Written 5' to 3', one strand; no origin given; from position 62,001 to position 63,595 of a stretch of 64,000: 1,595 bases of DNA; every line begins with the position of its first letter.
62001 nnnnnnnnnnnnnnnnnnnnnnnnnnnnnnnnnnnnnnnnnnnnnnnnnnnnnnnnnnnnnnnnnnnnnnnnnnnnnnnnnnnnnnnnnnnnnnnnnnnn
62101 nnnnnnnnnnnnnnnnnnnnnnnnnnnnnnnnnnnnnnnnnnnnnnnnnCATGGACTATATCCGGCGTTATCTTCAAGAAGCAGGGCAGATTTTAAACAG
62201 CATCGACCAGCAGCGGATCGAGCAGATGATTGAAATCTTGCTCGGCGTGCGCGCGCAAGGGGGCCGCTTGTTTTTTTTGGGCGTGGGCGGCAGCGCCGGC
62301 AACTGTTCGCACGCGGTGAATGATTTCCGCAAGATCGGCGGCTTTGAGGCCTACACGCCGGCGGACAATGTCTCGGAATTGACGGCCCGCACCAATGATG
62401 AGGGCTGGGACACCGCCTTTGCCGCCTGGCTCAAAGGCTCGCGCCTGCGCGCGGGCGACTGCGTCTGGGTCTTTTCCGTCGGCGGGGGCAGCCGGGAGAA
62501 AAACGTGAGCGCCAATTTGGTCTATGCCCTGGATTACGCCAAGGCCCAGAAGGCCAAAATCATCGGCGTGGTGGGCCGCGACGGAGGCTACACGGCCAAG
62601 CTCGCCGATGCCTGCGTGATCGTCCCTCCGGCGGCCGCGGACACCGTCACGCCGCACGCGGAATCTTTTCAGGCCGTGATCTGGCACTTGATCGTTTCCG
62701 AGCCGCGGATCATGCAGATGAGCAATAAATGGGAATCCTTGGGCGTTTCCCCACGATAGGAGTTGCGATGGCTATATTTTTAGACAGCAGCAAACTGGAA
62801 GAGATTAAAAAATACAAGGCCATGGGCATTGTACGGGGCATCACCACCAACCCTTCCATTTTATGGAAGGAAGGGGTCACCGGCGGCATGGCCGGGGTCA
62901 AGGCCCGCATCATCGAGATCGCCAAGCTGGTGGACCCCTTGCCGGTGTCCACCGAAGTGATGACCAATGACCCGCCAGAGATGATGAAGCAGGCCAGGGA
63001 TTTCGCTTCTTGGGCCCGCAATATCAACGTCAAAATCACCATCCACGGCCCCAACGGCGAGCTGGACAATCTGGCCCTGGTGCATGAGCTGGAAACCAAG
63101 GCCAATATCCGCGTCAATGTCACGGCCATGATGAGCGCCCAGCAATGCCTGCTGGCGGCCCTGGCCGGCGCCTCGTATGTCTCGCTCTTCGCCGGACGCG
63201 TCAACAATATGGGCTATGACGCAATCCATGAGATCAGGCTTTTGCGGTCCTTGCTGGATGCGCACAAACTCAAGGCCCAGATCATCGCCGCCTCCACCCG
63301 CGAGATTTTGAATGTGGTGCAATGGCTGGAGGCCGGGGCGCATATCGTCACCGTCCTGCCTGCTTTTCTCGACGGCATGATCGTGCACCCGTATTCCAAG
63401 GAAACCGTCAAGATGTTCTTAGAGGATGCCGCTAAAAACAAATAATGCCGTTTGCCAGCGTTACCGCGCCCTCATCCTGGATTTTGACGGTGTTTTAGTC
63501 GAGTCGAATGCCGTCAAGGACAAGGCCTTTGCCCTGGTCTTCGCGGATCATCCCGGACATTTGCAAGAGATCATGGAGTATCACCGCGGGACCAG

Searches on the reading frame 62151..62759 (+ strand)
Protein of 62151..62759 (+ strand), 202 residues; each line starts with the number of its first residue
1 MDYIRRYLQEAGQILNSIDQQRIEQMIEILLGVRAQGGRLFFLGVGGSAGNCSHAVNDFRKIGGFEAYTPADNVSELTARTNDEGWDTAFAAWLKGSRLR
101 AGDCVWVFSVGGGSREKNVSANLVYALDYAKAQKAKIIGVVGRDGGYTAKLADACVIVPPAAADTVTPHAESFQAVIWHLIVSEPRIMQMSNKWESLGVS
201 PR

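Call 59: search_protein_families(library=pfam, proteins=[window:62151-62759:+], max_evalue=0.001)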
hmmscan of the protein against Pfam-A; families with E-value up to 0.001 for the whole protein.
window:62151-62759:+ (202 aa): 2 families
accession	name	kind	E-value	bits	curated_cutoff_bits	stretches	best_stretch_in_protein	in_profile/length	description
PF13580.11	SIS_2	-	2.5e-08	34.5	27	1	6-142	1-138/138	SIS domain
PF01380.27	SIS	-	0.00029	21.1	25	0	99-164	51-110/131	SIS domain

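Call 81: find_encoding_contigs(protein=window:62151-62759:+, flank=10000, max_places=3)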
Protein window:62151-62759:+ (202 aa): 1 contig read that carries it; 1 place shown.
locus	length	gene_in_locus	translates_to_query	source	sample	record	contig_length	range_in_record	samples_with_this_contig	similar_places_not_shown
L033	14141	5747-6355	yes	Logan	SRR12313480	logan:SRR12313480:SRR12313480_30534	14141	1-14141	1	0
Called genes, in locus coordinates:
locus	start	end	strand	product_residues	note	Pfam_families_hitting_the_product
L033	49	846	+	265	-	PF05175:MTS, PF13489:Methyltransf_23 (weak), PF13847:Methyltransf_31, PF08241:Methyltransf_11, PF08242:Methyltransf_12, PF13649:Methyltransf_25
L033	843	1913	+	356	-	PF00155:Aminotran_1_2, PF00266:Aminotran_5, PF01053:Cys_Met_Meta_PP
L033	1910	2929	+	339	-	PF01408:GFO_IDH_MocA, PF22725:GFO_IDH_MocA_C3 (faint)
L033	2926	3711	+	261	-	PF02348:CTP_transf_3, PF12804:NTP_transf_3 (weak)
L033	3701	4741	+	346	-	PF01408:GFO_IDH_MocA, PF22725:GFO_IDH_MocA_C3, PF02894:GFO_IDH_MocA_C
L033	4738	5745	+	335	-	-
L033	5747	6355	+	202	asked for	PF13580:SIS_2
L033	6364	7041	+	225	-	PF00923:TAL_FSA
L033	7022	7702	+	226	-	PF00702:Hydrolase, PF12710:HAD (faint), PF13419:HAD_2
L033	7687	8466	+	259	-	PF00106:adh_short, PF08659:KR (weak), PF13561:adh_short_C2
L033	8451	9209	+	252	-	PF00106:adh_short, PF01370:Epimerase, PF08659:KR, PF13561:adh_short_C2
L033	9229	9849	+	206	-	PF13580:SIS_2, PF01380:SIS (faint)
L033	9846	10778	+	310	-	PF00389:2-Hacid_dh, PF02826:2-Hacid_dh_C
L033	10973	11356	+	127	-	PF00132:Hexapep, PF14602:Hexapep_2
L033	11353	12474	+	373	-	PF04055:Radical_SAM, PF13353:Fer4_12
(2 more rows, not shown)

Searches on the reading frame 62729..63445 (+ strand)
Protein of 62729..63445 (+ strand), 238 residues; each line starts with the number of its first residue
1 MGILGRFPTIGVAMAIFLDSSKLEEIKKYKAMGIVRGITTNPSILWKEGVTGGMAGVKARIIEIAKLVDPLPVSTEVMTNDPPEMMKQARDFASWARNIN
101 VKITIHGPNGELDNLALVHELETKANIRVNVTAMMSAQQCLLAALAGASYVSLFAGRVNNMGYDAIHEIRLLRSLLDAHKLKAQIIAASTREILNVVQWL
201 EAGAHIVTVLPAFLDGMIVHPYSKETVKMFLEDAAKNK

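Call 38: find_encoding_contigs(protein=window:62729-63445:+, flank=10000, max_places=4)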
Protein window:62729-63445:+ (238 aa): no gene with exactly this product is on record in the collection.

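Call 59: search_protein_families(library=pfam, proteins=[window:62729-63445:+], max_evalue=0.001)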
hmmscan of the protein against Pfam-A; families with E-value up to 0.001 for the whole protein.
window:62729-63445:+ (238 aa): 1 family
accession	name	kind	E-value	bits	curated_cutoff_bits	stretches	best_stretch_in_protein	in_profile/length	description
PF00923.25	TAL_FSA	-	2.3e-38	132.6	27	1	16-232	1-243/285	Transaldolase/Fructose-6-phosphate aldolase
